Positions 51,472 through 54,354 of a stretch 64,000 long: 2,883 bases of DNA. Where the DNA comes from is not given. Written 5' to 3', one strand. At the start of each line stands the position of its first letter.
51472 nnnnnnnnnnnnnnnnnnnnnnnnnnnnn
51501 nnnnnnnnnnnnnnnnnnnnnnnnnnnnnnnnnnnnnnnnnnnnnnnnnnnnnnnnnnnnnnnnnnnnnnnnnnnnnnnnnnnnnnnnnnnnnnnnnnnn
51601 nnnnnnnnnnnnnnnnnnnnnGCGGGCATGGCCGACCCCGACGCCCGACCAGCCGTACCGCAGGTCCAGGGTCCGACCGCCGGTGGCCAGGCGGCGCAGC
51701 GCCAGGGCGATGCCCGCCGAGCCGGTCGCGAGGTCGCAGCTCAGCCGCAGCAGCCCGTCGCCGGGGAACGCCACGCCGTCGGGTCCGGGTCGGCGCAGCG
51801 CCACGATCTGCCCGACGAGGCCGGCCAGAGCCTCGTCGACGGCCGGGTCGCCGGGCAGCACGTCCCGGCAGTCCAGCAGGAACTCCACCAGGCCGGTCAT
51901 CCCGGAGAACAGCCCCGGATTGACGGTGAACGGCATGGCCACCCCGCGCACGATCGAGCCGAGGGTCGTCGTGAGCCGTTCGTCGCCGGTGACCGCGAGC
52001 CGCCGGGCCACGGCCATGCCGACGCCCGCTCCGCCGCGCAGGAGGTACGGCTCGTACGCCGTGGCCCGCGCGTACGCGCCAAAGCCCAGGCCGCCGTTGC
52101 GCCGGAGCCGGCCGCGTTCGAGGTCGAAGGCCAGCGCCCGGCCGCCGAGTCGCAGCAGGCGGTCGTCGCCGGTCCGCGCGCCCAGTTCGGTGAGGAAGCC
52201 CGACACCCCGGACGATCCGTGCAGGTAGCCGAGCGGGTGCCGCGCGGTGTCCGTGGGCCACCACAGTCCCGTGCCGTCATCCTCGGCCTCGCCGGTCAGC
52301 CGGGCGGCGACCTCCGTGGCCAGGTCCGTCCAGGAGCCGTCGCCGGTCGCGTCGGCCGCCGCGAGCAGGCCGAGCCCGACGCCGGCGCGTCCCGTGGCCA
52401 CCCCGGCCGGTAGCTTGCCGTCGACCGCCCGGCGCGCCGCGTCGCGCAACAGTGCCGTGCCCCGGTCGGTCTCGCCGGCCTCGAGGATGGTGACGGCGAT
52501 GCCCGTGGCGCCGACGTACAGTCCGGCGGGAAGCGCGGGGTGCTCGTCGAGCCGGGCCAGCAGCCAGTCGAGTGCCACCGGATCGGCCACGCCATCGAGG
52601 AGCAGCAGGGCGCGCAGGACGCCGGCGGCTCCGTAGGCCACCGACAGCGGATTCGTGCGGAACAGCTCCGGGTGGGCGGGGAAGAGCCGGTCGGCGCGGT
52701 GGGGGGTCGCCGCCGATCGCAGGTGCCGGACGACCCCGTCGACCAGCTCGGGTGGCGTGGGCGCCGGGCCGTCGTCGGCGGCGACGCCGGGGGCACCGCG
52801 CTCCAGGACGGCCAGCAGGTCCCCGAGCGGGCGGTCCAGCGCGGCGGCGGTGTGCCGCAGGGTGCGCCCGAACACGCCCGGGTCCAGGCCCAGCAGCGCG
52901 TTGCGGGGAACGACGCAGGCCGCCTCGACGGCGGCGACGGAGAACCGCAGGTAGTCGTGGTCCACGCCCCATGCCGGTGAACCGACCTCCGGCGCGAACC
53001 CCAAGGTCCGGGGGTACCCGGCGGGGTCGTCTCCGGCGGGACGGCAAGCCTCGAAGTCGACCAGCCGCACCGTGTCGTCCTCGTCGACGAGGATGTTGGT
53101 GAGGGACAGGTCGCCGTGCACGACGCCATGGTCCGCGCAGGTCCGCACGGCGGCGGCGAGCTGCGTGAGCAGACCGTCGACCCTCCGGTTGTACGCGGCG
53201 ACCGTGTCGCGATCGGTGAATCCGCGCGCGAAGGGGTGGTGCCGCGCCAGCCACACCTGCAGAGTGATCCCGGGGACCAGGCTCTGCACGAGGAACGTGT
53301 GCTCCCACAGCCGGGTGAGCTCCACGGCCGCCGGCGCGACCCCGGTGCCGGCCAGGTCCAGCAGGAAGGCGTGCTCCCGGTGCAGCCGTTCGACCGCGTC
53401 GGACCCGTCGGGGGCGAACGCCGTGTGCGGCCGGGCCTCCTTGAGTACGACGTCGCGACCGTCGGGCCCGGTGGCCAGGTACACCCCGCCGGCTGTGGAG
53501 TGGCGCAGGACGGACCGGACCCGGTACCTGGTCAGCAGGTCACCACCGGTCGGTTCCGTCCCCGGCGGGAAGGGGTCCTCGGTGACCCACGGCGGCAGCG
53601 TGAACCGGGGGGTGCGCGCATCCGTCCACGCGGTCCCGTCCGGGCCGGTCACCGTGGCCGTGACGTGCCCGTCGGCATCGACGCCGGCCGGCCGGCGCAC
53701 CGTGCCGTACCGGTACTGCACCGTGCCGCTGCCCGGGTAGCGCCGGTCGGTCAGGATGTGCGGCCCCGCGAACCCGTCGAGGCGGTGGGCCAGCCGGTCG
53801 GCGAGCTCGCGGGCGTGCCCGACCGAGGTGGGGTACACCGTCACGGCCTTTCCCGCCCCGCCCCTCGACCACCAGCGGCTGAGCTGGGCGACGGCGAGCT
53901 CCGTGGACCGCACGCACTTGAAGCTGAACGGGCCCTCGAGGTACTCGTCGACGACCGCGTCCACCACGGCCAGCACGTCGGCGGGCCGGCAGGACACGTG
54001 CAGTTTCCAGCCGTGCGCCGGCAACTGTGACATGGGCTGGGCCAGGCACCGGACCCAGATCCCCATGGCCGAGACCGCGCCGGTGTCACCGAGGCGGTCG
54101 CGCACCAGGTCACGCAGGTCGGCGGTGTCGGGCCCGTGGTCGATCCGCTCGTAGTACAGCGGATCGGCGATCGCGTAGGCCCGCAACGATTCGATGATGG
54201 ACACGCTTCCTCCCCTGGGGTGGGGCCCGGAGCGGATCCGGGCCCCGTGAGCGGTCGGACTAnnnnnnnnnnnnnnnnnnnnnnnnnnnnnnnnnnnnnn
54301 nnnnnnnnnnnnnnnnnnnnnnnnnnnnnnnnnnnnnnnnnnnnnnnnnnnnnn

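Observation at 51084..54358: LanKC + HFCD decarboxylase + C-terminal-Cys precursor: predicted avionin-containing peptide without lipolanthine lipid-tailoring genes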

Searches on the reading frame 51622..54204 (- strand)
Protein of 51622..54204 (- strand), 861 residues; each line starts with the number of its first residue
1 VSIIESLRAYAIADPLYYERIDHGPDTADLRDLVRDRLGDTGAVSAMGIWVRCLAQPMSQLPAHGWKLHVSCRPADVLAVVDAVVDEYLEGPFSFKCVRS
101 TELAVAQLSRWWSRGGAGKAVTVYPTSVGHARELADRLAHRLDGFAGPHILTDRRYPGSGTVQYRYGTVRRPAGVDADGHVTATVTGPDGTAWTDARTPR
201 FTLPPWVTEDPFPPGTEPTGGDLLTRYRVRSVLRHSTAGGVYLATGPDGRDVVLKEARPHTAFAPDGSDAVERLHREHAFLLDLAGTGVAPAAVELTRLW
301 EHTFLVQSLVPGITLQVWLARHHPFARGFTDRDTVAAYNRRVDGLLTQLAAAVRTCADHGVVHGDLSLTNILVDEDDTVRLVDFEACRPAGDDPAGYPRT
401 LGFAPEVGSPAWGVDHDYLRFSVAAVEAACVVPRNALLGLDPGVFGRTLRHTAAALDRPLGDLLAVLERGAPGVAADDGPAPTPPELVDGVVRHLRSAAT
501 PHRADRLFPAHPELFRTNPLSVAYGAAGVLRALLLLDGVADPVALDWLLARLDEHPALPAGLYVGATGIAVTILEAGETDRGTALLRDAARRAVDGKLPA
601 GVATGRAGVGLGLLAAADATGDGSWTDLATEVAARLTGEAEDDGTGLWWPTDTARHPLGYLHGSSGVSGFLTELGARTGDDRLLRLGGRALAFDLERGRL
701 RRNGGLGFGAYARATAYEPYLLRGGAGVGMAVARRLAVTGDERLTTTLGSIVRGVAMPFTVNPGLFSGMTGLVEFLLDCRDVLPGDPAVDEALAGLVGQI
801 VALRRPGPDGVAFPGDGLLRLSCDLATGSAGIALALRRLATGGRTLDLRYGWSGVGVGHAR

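Call 6: search_protein_families(library=pfam, proteins=[window:51622-54204:-], max_evalue=0.01)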
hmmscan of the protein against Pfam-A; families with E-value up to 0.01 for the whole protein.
window:51622-54204:- (861 aa): 9 families
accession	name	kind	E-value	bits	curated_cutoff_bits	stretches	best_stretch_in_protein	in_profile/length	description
PF25816.1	RamC_N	-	6.1e-45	153.5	27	1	36-212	7-180/191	RamC, N-terminal domain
PF05147.19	LANC_like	-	3.3e-08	33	23.2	1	525-695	10-197/350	Lanthionine synthetase C-like protein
PF00069.31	Pkinase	-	1.7e-07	31.3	31.7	1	239-391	13-149/263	Protein kinase domain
PF07714.23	PK_Tyr_Ser-Thr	-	1.7e-05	24.7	23.1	1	301-389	74-151/258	Protein tyrosine and serine/threonine kinase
PF01636.29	APH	-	7.3e-05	23.1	23.2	1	332-388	134-198/239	Phosphotransferase enzyme family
PF19974.5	TCAD9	-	9.1e-05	22.2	40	1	357-391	295-328/429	Ternary complex associated domain 9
PF01163.29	RIO1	-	0.00076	19.6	22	1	343-384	107-148/187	RIO domain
PF06293.20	Kdo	-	0.00093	19.1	21.3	1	300-389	90-171/207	Lipopolysaccharide kinase (Kdo/WaaP) family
PF03109.22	ABC1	-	0.0069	16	22.9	0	351-388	178-215/244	ABC1 atypical kinase-like domain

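Call 14: search_solved_structures(query=window:51622-54204:-, max_evalue=0.01, show_alignments=1)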
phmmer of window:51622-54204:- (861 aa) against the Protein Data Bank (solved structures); distinct sequences matched with E-value up to 0.01: 73 (the best 60 are shown).
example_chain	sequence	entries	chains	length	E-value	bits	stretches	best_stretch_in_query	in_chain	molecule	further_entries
9wj0_A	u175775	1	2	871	1.9e-54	188.5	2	59-405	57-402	Protein kinase domain-containing protein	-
9wop_A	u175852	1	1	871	2e-54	188.5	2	59-405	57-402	Protein kinase domain-containing protein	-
8sao_B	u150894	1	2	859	3.3e-52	181.1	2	47-405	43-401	Class III lanthionine synthetase LanKC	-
8sap_A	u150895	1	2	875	3.5e-52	181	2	47-405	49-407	Class III lanthionine synthetase LanKC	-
8sam_A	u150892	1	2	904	4.1e-52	180.8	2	47-405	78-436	Class III lanthipeptide, Class III lanthionine synthetase LanKC fusion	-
9ugq_A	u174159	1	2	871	1.5e-42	149.2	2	61-388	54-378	SalKC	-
8w7a_A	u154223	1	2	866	6.8e-40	140.4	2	62-393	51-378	Protein kinase domain-containing protein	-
8w7l_A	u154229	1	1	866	6.8e-40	140.4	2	62-393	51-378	Protein kinase domain-containing protein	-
8w7j_A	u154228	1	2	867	6.8e-40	140.4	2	62-393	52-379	Protein kinase domain-containing protein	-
8wgo_A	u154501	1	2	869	6.8e-40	140.3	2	62-393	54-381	Protein kinase domain-containing protein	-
8w7l_B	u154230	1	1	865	9.3e-40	139.9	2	62-393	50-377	Protein kinase domain-containing protein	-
8car_A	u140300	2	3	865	2.3e-39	138.6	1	23-840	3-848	Serine/threonine protein kinase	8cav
7wj6_A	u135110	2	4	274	3e-27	98.5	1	226-442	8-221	Serine/threonine protein kinase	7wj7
3gc9_A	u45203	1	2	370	8.9e-05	24.1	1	339-407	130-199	Mitogen-activated protein kinase 11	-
3gc8_A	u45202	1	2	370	0.0001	24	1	339-407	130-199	Mitogen-activated protein kinase 11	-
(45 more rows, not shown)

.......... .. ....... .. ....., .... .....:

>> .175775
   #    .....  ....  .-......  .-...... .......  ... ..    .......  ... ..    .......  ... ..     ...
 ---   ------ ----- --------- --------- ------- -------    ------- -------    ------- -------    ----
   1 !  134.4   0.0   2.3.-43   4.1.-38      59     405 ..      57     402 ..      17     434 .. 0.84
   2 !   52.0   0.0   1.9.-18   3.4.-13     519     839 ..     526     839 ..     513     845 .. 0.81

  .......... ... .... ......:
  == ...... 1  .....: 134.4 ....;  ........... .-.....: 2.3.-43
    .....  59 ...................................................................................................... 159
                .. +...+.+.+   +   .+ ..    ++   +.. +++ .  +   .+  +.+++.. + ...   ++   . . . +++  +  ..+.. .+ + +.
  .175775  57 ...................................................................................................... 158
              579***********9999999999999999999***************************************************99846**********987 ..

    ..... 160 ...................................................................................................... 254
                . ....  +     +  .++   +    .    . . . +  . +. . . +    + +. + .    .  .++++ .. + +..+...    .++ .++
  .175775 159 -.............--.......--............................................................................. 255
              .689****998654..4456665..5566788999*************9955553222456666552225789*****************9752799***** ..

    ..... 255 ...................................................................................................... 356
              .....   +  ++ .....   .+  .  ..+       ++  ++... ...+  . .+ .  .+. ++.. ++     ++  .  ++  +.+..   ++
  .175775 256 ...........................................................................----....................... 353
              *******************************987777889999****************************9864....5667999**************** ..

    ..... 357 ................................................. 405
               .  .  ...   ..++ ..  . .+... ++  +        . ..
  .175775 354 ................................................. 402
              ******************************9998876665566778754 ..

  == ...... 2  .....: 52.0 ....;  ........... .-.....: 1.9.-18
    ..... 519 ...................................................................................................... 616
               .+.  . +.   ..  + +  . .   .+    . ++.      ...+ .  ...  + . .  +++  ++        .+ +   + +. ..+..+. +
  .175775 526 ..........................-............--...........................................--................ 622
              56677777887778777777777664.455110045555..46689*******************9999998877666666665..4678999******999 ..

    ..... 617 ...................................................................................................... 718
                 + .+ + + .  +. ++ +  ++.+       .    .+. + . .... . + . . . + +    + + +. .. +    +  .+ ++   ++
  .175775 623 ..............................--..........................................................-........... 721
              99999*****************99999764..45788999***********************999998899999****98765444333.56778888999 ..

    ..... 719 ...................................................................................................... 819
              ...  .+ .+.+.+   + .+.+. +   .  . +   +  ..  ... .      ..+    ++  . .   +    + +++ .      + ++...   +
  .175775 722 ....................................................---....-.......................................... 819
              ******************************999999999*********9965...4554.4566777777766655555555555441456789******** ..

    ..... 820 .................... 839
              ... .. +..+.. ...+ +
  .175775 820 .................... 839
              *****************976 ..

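Call 35: find_homologous_proteins(query=window:51622-54204:-, max_evalue=1e-30)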
Query window:51622-54204:- (861 aa): 346 proteins with E <= 1e-30 among 8000 candidates; the best 120 are listed.
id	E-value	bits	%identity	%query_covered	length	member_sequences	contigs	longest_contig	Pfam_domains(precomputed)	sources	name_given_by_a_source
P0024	0.0e+0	1122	61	99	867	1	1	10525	PF00069.32,PF25816.2,PF05147.20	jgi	jgi:serine/threonine protein kinase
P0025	0.0e+0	1116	66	93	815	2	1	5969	PF00069.32,PF25816.2,PF05147.20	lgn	-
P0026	0.0e+0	1074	59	98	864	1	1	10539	PF00069.32,PF25816.2,PF05147.20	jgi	-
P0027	0.0e+0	1069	60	99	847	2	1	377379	PF00069.32,PF25816.2,PF05147.20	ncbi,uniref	ncbi:class III lanthionine synthetase LanKC [Kribbella deserti]|uniref:Class III lanthionine synthet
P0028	0.0e+0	1067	57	99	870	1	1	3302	PF00069.32,PF25816.2,PF05147.20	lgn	-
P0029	0.0e+0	1051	58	100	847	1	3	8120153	PF00069.32,PF25816.2,PF05147.20,PF01636.30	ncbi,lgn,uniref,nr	ncbi:protein kinase/lanthionine synthetase C family protein [Kribbella sandramycini]|uniref:Protein 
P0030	0.0e+0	1049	59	99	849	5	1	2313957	PF00069.32,PF25816.2,PF05147.20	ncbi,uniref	ncbi:class III lanthionine synthetase LanKC [Kribbella sp. NPDC005582]|uniref:class III lanthionine 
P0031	0.0e+0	1048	60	99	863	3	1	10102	PF00069.32,PF25816.2,PF05147.20,PF01636.30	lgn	-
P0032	0.0e+0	1046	59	100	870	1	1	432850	PF00069.32,PF25816.2,PF05147.20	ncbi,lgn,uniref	ncbi:class III lanthionine synthetase LanKC [Micromonospora sp. RP3T]|uniref:class III lanthionine s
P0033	0.0e+0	1033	59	98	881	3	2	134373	PF00069.32,PF25816.2,PF05147.20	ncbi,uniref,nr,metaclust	ncbi:hypothetical protein AWW66_21365 [Micromonospora rosaria]|uniref:Protein kinase domain-containi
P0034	0.0e+0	1026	57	100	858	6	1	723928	PF00069.32,PF25816.2,PF05147.20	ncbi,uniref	ncbi:class III lanthionine synthetase LanKC [Kribbella sp. NPDC051587]|uniref:class III lanthionine 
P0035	0.0e+0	1014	57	98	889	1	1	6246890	PF00069.32,PF25816.2,PF05147.20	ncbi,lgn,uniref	ncbi:class III lanthionine synthetase LanKC [Micromonospora sp. SH-82]|uniref:class III lanthionine 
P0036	2.8e-234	798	66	65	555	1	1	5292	PF25816.2,PF01636.30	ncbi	ncbi:MAG: hypothetical protein WCA46_20975, partial [Actinocatenispora sp.]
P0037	2.5e-196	673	46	98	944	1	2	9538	PF00069.32,PF25816.2,PF05147.20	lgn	-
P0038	6.9e-192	658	44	97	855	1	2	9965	PF00069.32,PF25816.2,PF05147.20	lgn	-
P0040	1.2e-181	624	42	98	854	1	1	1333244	PF00069.32,PF25816.2,PF05147.20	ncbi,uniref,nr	ncbi:class III lanthionine synthetase LanKC [Actinocrispum wychmicini]|uniref:Protein kinase-like pr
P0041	1.7e-178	614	44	98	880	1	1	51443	PF00069.32,PF25816.2,PF05147.20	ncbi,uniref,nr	ncbi:class III lanthionine synthetase LanKC [Streptomyces sp. CRN 30]|uniref:class III lanthionine s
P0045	1.5e-175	604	43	99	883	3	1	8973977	PF00069.32,PF25816.2,PF01163.29,PF05147.20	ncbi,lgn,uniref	ncbi:class III lanthionine synthetase LanKC [Kitasatospora sp. NBC_00374]|uniref:class III lanthioni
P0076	6.1e-95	337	37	90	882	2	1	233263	PF00069.32,PF25816.2,PF05147.20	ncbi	ncbi:class III lanthionine synthetase LanKC [Actinosynnema sp. NPDC004786]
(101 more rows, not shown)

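Call 36: find_encoding_contigs(protein=P0040, flank=10000, max_places=1)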
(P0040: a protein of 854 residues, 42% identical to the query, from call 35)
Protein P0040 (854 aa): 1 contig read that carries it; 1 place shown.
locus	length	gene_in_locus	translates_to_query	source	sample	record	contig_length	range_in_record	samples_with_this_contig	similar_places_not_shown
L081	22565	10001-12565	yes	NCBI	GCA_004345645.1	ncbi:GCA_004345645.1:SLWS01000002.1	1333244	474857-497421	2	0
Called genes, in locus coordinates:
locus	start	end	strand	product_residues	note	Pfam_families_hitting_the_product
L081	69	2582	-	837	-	PF00041:fn3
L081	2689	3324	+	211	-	PF00881:Nitroreductase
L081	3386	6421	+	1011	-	PF13575:DUF4135, PF05147:LANC_like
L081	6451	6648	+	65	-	-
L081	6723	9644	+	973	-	PF13191:AAA_16, PF00196:GerE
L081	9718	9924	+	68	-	-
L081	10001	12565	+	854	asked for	PF25816:RamC_N, PF00069:Pkinase, PF05147:LANC_like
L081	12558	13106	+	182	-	PF02441:Flavoprotein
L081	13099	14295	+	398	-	PF05977:MFS_3, PF07690:MFS_1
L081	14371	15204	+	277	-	PF08021:FAD_binding_9, PF04954:SIP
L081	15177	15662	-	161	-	PF01243:PNPOx_N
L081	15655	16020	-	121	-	PF02627:CMD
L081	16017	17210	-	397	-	PF06779:MFS_4 (weak), PF07690:MFS_1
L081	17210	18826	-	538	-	PF01494:FAD_binding_3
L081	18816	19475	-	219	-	PF00702:Hydrolase (weak), PF08282:Hydrolase_3 (faint), PF12710:HAD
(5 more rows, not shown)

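Call 37: find_encoding_contigs(protein=P0045, flank=10000, max_places=1)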
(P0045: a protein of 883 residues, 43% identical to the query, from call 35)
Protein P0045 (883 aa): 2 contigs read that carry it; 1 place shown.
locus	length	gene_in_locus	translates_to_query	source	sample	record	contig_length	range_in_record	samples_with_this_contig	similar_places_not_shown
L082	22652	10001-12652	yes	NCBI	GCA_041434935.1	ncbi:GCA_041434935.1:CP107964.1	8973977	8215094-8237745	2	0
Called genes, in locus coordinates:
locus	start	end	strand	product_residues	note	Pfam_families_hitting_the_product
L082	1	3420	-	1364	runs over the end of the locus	-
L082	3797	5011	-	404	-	PF13439:Glyco_transf_4 (faint), PF13579:Glyco_trans_4_4 (weak), PF06722:EryCIII-like_C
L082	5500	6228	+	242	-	PF05368:NmrA (faint), PF13460:NAD_binding_10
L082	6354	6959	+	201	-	PF00440:TetR_N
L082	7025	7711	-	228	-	PF01638:HxlR, PF02036:SCP2 (weak), PF14864:Alkyl_sulf_C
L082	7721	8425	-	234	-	PF00561:Abhydrolase_1 (weak), PF12697:Abhydrolase_6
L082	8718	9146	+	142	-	PF02566:OsmC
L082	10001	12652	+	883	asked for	PF25816:RamC_N, PF00069:Pkinase, PF01163:RIO1 (weak), PF05147:LANC_like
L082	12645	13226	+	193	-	PF02441:Flavoprotein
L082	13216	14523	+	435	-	PF05977:MFS_3, PF07690:MFS_1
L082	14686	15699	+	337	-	PF09992:NAGPA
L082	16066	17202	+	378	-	PF01135:PCMT, PF13649:Methyltransf_25 (weak)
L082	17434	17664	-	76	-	-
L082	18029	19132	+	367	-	PF13581:HATPase_c_2 (weak), PF02518:HATPase_c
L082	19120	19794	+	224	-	PF00196:GerE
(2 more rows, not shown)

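Call 51: find_encoding_contigs(protein=P0076, flank=10000, max_places=1)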
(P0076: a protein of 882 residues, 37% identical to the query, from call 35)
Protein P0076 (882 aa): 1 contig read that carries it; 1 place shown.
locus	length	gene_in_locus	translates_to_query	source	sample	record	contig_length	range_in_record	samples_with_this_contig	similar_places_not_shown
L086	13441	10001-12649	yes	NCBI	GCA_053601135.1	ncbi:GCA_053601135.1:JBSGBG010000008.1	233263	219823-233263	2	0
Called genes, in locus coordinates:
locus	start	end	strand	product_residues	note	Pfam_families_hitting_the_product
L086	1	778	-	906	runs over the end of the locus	PF14498:Glyco_hyd_65N_2 (faint), PF18961:DUF5703_N (faint), PF22124:Glyco_hydro_95_cat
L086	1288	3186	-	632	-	PF00664:ABC_membrane, PF00005:ABC_tran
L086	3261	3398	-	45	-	-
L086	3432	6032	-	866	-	PF25816:RamC_N, PF00069:Pkinase, PF06293:Kdo (faint), PF05147:LANC_like (faint)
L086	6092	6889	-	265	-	PF00486:Trans_reg_C (weak), PF03704:BTAD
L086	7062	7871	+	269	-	-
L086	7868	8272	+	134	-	PF00392:GntR, PF13730:HTH_36 (weak)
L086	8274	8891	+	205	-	PF05719:GPP34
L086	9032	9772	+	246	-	PF08241:Methyltransf_11, PF08242:Methyltransf_12 (weak), PF13649:Methyltransf_25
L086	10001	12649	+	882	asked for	PF25816:RamC_N, PF00069:Pkinase (weak), PF05147:LANC_like (faint)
